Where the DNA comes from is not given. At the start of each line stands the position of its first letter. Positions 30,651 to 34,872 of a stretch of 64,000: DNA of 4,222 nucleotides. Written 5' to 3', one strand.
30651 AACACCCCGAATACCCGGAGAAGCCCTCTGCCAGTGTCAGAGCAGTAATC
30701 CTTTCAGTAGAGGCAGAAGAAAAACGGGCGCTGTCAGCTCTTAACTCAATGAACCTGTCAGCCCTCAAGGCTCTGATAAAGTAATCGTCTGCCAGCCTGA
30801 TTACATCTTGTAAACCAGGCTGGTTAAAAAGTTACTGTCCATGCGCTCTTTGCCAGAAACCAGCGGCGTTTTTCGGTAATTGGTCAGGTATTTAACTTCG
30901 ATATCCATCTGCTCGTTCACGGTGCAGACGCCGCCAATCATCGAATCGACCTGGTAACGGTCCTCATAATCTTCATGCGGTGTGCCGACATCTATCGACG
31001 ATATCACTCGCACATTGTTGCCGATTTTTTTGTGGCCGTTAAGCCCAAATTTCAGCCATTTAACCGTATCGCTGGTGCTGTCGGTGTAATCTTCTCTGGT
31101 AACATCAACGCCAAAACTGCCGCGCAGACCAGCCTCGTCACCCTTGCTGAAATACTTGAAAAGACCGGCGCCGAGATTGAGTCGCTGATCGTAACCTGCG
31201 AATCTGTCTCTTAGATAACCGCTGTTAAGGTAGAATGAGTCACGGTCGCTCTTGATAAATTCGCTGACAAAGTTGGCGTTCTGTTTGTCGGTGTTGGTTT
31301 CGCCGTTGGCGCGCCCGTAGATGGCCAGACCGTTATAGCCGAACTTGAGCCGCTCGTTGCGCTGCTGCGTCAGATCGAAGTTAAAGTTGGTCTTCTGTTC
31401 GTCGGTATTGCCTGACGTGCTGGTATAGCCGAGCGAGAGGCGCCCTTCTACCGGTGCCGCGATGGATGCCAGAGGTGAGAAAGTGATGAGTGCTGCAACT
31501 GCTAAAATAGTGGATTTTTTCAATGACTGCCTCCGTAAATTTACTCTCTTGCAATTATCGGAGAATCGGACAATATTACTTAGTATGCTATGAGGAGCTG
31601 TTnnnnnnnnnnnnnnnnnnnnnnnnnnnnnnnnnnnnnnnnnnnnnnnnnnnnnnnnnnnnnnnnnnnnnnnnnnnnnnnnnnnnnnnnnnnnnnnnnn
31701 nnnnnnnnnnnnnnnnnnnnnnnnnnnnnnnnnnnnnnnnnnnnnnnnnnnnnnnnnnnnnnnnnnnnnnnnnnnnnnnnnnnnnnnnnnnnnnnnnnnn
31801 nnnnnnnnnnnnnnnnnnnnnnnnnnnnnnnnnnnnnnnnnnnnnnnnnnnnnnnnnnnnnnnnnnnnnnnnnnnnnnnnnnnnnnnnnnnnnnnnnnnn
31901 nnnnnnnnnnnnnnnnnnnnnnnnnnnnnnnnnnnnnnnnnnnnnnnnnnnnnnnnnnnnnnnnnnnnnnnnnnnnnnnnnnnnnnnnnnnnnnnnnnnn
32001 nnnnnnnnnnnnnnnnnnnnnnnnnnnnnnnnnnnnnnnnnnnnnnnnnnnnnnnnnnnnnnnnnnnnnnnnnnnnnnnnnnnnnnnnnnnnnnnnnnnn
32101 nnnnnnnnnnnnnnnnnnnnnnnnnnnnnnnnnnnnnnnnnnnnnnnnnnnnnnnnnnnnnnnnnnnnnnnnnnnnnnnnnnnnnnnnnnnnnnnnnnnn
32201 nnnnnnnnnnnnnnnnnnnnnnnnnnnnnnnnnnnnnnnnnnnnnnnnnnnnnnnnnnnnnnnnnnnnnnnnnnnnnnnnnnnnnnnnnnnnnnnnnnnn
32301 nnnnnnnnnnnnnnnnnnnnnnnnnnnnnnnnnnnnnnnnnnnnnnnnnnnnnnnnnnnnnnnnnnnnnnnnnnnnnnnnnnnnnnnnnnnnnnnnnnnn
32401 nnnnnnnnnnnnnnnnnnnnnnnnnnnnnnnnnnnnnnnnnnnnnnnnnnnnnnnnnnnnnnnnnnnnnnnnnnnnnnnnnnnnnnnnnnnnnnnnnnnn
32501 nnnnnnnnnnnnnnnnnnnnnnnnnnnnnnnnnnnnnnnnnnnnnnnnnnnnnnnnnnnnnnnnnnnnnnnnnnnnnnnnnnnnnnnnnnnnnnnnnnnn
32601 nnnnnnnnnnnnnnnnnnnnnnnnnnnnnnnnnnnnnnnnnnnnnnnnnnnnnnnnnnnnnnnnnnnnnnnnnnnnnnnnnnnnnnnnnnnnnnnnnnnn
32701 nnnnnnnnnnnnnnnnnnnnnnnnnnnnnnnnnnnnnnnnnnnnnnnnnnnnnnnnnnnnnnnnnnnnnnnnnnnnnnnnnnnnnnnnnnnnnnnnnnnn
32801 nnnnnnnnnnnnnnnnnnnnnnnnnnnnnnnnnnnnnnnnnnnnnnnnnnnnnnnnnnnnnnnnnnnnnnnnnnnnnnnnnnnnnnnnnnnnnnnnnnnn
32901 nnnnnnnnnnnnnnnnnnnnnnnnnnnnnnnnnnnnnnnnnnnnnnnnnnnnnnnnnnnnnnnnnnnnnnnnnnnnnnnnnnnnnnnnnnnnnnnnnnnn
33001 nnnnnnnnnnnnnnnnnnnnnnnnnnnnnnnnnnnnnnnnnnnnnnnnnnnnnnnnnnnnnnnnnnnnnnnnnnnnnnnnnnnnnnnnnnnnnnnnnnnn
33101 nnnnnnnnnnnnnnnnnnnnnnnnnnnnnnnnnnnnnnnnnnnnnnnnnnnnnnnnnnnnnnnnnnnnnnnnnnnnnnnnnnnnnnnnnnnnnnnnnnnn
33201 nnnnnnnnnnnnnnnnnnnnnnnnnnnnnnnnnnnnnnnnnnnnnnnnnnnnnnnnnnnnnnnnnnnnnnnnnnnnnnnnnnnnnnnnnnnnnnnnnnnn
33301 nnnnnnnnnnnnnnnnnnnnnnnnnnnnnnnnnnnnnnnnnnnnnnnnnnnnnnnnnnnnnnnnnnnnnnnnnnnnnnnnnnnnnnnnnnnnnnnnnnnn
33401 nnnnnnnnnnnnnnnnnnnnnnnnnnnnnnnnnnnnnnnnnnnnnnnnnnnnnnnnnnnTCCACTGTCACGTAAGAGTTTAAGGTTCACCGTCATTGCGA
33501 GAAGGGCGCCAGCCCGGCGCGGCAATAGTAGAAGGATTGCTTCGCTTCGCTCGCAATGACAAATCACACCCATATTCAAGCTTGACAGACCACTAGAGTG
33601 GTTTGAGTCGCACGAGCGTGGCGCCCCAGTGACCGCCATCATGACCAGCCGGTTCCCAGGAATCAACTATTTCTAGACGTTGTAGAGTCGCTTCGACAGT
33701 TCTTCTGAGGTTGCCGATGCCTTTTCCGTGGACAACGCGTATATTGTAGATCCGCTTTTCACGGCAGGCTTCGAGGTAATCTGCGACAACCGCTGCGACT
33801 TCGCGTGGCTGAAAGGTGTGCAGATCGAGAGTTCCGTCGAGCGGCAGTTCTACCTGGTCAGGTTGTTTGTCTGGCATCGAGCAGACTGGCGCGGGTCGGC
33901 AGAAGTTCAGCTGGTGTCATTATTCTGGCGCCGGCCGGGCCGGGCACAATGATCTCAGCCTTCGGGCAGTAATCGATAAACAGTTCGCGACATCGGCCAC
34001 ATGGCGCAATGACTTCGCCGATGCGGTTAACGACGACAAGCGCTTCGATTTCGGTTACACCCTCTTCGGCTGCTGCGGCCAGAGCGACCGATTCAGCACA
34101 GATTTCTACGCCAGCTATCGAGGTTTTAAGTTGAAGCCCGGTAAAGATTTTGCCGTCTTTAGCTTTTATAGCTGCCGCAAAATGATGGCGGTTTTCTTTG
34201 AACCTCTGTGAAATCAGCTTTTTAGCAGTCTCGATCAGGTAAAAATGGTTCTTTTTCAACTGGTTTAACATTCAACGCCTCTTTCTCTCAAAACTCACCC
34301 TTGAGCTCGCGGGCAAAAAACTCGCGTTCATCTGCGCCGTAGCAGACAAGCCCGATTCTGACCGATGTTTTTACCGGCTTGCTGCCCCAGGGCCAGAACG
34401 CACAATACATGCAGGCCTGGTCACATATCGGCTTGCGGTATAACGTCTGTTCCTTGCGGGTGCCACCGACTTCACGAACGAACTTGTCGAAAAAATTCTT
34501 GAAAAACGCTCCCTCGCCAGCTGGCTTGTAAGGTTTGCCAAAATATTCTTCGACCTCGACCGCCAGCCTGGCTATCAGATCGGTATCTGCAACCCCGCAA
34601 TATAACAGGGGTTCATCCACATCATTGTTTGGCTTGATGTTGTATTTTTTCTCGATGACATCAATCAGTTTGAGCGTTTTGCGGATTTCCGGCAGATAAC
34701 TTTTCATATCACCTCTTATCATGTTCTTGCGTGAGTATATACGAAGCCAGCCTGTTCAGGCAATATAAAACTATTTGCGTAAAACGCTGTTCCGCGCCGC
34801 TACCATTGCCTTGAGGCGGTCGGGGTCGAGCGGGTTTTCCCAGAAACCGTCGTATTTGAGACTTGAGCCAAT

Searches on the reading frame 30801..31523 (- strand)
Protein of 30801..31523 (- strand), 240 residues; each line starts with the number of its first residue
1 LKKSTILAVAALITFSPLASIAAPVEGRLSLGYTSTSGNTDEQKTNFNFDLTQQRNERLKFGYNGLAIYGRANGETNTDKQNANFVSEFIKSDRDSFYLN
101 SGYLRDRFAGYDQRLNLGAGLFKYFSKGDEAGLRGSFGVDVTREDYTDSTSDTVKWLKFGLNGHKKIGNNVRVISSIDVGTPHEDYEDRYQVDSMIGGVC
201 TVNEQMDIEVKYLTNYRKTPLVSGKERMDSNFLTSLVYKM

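Call 4: search_protein_families(library=pfam, proteins=[window:30801-31523:-], max_evalue=1)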
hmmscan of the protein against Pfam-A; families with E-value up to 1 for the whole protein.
window:30801-31523:- (240 aa): 2 families
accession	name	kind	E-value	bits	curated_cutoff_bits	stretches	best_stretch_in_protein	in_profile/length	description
PF04338.18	DUF481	-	8.8e-27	94.9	21.1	1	30-239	2-209/210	Protein of unknown function, DUF481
PF17518.7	DUF5443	-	0.021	14.3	25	1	25-84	220-279/344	Family of unknown function (DUF5443)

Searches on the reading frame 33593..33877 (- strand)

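Call 4: search_protein_families(library=pfam, proteins=[window:33593-33877:-], max_evalue=1)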
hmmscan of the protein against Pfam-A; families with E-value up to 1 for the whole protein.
window:33593-33877:- (94 aa): 1 family
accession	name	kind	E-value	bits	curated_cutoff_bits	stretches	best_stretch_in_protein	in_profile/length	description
PF01713.27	Smr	-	2.5e-17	63.2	25.7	1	17-92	1-77/77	Smr domain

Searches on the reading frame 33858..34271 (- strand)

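Call 4: search_protein_families(library=pfam, proteins=[window:33858-34271:-], max_evalue=1)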
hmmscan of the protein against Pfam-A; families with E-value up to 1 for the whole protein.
window:33858-34271:- (137 aa): 2 families
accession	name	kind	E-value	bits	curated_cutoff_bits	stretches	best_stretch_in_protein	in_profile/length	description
PF00383.29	dCMP_cyt_deam_1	-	2.8e-09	37.2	25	1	8-104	3-96/102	Cytidine and deoxycytidylate deaminase zinc-binding region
PF16819.11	DUF5074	-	0.11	12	27.2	1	7-49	162-202/353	Domain of unknown function (DUF5074)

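Call 62: search_protein_families(library=ncbifam, proteins=[window:33858-34271:-], max_evalue=0.01)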
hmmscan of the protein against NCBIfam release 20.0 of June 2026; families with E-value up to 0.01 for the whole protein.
window:33858-34271:- (137 aa): 6 families
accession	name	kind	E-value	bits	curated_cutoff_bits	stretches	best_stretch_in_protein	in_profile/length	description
NF005314.0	PRK06848.1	equivalog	5.4e-29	101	131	1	5-127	3-133/139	cytidine deaminase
NF004064.0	PRK05578.1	equivalog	4.1e-17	62.5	74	1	28-126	26-121/130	cytidine deaminase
TIGR01354.1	cyt_deam_tetra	equivalog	4.5e-15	56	113.65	1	28-126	20-119/126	cytidine deaminase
NF006155.0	PRK08298.1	equivalog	1.3e-14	54.3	129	1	11-115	6-113/136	cytidine deaminase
NF009076.0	PRK12411.1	equivalog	2e-12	47.3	216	1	16-106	10-101/132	cytidine deaminase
TIGR01355.1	cyt_deam_dimer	equivalog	0.00026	20.4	275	1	10-130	26-142/283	cytidine deaminase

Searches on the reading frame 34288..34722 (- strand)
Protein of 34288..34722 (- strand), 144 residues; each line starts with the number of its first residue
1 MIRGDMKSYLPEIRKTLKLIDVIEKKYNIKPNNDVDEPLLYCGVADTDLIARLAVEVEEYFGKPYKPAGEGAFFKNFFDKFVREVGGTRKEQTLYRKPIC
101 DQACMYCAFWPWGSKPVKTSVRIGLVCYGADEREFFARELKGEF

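Call 4: search_protein_families(library=pfam, proteins=[window:34288-34722:-], max_evalue=1)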
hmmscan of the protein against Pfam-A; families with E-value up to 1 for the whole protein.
window:34288-34722:- (144 aa): 0 families

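Call 62: search_protein_families(library=ncbifam, proteins=[window:34288-34722:-], max_evalue=0.01)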
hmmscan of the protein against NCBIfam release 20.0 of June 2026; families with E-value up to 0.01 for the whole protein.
window:34288-34722:- (144 aa): 0 families

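Call 63: search_solved_structures(query=window:34288-34722:-, max_evalue=1)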
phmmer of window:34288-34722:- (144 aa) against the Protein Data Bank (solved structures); distinct sequences matched with E-value up to 1: 2.
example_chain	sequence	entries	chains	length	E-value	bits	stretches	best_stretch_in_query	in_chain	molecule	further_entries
8b27_A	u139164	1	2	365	0.15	15.3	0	32-86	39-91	Dehydroprecondylocarpine acetate synthase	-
8b1v_A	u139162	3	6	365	0.44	13.7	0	31-51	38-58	Dihydroprecondylocarpine acetate synthase 2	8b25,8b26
